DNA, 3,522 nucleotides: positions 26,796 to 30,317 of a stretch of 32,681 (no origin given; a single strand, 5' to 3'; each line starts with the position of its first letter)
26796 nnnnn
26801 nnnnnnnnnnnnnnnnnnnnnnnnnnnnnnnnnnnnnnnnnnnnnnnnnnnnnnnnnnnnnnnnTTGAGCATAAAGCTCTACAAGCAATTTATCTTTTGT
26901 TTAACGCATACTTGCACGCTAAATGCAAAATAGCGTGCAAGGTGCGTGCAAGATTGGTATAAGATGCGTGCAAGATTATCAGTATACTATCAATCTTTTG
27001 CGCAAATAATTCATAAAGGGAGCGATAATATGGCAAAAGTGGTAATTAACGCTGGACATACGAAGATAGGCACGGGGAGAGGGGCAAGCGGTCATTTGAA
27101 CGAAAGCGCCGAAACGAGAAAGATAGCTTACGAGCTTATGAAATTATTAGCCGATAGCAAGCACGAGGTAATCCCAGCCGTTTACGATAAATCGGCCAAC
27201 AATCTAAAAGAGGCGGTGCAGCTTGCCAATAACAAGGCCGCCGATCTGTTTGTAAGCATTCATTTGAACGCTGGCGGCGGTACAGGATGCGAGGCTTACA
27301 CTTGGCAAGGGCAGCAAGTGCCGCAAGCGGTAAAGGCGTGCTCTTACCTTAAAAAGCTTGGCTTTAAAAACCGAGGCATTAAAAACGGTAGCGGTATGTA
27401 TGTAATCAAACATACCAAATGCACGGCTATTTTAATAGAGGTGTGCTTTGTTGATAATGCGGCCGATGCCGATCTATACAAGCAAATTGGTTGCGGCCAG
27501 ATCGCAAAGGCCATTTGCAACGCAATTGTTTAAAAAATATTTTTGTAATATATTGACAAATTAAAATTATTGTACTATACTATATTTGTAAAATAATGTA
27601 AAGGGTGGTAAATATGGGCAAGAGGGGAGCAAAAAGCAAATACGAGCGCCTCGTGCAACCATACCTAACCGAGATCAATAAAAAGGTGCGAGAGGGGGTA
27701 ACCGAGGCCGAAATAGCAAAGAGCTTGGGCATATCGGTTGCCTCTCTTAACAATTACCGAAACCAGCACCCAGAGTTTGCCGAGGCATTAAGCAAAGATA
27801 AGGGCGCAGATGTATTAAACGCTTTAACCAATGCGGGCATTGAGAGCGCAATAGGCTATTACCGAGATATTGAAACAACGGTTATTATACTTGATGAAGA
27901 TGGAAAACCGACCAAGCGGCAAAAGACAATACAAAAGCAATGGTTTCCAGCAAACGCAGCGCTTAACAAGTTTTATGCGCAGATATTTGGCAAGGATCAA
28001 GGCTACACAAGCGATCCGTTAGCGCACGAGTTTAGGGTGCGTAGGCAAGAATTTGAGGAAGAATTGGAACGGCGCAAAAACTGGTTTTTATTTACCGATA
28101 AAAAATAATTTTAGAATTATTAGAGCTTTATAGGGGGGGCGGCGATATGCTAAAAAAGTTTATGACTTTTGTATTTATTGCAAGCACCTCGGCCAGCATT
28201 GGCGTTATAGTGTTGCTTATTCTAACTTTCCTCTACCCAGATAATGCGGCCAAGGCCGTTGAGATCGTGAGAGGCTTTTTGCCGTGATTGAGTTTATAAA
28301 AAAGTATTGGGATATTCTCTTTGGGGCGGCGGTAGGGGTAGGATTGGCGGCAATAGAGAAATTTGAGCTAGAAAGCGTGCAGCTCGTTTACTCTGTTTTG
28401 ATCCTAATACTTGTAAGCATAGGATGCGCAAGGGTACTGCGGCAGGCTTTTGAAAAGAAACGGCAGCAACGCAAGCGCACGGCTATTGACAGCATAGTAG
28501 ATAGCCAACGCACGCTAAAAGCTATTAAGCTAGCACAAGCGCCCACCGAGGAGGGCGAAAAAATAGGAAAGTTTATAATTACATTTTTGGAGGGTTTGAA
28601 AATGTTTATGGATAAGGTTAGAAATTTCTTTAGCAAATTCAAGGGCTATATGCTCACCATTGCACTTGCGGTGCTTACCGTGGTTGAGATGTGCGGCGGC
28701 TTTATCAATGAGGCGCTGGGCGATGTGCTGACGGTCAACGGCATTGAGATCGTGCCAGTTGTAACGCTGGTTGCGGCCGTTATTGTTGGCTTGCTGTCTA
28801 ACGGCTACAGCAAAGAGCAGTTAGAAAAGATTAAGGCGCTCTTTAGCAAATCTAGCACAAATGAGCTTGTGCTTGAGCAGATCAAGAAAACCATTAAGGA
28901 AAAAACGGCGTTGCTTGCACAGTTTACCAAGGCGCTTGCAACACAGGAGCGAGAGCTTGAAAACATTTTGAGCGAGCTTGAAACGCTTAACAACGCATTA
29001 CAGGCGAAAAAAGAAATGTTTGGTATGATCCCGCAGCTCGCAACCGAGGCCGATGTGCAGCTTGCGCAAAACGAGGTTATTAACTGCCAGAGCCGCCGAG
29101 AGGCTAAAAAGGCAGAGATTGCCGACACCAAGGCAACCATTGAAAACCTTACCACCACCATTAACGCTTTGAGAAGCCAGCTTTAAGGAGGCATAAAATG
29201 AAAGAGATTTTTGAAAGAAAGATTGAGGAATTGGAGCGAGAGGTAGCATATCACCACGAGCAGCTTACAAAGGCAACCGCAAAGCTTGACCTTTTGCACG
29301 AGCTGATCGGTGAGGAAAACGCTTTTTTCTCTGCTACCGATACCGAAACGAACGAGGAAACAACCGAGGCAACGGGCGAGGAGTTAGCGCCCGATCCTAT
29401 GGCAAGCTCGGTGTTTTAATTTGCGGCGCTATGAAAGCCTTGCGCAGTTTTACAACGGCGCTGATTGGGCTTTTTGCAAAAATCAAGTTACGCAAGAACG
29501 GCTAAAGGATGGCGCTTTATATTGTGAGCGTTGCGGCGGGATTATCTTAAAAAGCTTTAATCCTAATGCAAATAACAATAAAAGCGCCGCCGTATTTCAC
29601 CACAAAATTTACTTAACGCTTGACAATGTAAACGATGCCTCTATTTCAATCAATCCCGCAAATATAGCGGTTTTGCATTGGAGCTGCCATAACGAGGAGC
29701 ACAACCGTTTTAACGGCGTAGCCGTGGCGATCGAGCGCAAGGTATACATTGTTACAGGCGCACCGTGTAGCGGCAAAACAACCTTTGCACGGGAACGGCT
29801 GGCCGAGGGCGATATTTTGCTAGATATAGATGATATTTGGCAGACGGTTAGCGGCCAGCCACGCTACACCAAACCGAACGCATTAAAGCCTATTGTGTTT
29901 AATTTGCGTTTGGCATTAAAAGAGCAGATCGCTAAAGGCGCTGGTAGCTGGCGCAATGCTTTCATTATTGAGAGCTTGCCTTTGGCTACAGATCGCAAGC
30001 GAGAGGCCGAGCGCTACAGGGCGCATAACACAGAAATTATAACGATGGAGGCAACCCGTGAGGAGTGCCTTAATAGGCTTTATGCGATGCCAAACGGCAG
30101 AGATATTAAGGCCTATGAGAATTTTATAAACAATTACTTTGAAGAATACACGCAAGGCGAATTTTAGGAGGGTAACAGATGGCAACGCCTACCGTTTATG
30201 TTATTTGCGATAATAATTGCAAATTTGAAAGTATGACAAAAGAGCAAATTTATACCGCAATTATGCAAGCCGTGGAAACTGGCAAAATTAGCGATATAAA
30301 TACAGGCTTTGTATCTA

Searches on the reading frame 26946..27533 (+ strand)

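Call 10: search_protein_families(library=phrogs, proteins=[window:26946-27533:+], max_evalue=0.001)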
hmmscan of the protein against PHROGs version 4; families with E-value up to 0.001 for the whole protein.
window:26946-27533:+ (195 aa): 6 families
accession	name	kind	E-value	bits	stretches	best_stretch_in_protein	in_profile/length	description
phrog_435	-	lysis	7.5e-52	178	1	27-194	110-281/556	endolysin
phrog_2742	-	lysis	6.9e-26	92.4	1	29-194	1-177/318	endolysin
phrog_12727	-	lysis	1.1e-25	91.7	1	20-194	153-338/393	endolysin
phrog_489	-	lysis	1.6e-10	41.4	1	26-194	161-348/459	endolysin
phrog_13214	-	unknown function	2.3e-09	38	1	141-176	18-54/55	-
phrog_17214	-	lysis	5.6e-08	33.8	1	81-180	69-174/322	endolysin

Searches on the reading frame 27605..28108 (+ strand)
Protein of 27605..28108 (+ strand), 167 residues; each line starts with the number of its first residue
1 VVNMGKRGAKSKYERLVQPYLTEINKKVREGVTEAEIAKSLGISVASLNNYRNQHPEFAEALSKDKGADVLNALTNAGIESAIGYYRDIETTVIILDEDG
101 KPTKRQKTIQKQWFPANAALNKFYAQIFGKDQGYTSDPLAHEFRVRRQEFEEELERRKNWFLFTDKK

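Call 10: search_protein_families(library=phrogs, proteins=[window:27605-28108:+], max_evalue=0.001)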
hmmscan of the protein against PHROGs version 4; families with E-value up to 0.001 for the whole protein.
window:27605-28108:+ (167 aa): 3 families
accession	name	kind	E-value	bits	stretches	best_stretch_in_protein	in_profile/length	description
phrog_309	-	head and packaging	1.7e-16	62.1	1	3-109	128-227/319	terminase small subunit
phrog_26539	-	unknown function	6.6e-05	23.5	1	14-101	17-96/241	-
phrog_28310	-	unknown function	0.00088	20.6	0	12-66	3-58/76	-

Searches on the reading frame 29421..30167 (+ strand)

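Call 10: search_protein_families(library=phrogs, proteins=[window:29421-30167:+], max_evalue=0.001)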
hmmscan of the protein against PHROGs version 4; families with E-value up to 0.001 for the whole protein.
window:29421-30167:+ (248 aa): 6 families
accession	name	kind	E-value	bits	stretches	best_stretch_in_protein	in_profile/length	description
phrog_4581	-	head and packaging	2.3e-38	133.6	1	8-245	45-261/395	terminase small subunit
phrog_9644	-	head and packaging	4.5e-13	50.2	1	107-244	3-135/341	head maturation protease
phrog_2071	-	other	8.1e-09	36.7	1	104-226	14-132/282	ATPase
phrog_119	-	DNA, RNA and nucleotide metabolism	9.9e-07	28.9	1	5-100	180-261/443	HNH endonuclease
phrog_144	-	DNA, RNA and nucleotide metabolism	3e-05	24.7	1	4-96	60-135/175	HNH endonuclease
phrog_505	-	other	4.9e-05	23.9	1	106-223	2-123/295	polynucleotide kinase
